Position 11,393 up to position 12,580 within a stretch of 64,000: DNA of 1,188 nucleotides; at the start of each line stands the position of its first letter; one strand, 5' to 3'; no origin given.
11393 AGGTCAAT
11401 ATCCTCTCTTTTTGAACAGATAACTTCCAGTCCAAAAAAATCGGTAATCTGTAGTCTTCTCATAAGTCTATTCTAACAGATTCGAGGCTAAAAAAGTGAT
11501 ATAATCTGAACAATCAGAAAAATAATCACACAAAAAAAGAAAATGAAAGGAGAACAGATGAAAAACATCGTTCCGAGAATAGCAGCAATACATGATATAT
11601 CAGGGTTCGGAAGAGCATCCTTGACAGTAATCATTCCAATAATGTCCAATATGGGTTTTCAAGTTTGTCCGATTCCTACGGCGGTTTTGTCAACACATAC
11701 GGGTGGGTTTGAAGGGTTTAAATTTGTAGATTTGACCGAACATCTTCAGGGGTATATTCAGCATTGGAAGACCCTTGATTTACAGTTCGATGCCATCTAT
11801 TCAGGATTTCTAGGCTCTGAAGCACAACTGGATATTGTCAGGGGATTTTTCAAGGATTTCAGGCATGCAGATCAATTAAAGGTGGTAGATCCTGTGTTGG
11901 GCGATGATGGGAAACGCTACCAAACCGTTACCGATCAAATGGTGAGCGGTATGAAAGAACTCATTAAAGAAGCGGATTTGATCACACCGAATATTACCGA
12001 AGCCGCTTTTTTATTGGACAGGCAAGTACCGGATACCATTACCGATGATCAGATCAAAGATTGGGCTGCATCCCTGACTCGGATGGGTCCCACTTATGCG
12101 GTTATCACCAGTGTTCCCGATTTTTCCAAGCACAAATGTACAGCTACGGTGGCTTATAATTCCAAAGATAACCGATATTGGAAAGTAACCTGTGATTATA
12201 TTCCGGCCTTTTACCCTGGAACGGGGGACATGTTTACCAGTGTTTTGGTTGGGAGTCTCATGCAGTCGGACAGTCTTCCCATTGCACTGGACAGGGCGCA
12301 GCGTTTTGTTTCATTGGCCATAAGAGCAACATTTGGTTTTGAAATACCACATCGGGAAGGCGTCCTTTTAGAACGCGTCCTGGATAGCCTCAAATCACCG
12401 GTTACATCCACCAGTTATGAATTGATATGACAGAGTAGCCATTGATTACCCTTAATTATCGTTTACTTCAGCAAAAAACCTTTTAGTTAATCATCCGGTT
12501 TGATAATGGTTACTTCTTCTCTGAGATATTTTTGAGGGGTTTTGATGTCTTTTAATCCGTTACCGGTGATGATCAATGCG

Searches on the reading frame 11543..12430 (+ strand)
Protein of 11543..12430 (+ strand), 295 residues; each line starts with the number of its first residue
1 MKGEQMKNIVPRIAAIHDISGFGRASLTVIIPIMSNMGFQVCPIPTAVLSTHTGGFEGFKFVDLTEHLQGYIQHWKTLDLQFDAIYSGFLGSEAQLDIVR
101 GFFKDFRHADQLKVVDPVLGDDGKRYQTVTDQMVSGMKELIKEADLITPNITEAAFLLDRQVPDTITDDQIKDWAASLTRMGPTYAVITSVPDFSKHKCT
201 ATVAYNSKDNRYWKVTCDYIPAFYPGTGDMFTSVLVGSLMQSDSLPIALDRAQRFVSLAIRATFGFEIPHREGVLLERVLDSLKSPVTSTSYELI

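Call 54: search_protein_families(library=ncbifam, proteins=[window:11543-12430:+], max_evalue=0.00001)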
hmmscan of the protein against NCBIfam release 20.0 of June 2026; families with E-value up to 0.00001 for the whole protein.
window:11543-12430:+ (295 aa): 10 families
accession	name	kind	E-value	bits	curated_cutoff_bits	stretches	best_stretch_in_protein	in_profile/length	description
NF005491.0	PRK07105.1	equivalog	1.7e-116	388.5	231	1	6-288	1-282/286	pyridoxamine kinase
NF004398.0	PRK05756.1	equivalog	5.4e-23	81.7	292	1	33-261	25-255/287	pyridoxal kinase PdxY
NF006034.0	PRK08176.1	equivalog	3.1e-21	75.9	342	1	13-263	18-267/283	pyridoxine/pyridoxal/pyridoxamine kinase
TIGR00687.1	pyridox_kin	equivalog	1.9e-18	66.9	144.5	1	34-264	26-259/288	pyridoxal kinase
TIGR00097.1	HMP-P_kinase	equivalog_domain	1.1e-15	57.7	204.95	1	78-264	64-242/254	bifunctional hydroxymethylpyrimidine kinase/phosphomethylpyrimidine kinase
NF009078.0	PRK12413.1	equivalog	3.5e-13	49.7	225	1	78-263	67-243/253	bifunctional hydroxymethylpyrimidine kinase/phosphomethylpyrimidine kinase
NF011301.0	PRK14713.1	equivalog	5.2e-13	48.6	512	1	46-267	57-269/534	bifunctional hydroxymethylpyrimidine kinase/phosphomethylpyrimidine kinase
NF007070.0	PRK09517.1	equivalog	2.4e-09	36.1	761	1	10-263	241-485/755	multifunctional thiamine-phosphate pyrophosphorylase/synthase/phosphomethylpyrimidine kinase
NF009077.0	PRK12412.1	equivalog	4.2e-07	29.6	385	1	82-265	75-251/274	pyridoxine/pyridoxal/pyridoxamine kinase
NF009259.0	PRK12616.1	equivalog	4.4e-07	29.8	390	1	111-265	100-252/270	bifunctional hydroxymethylpyrimidine kinase/phosphomethylpyrimidine kinase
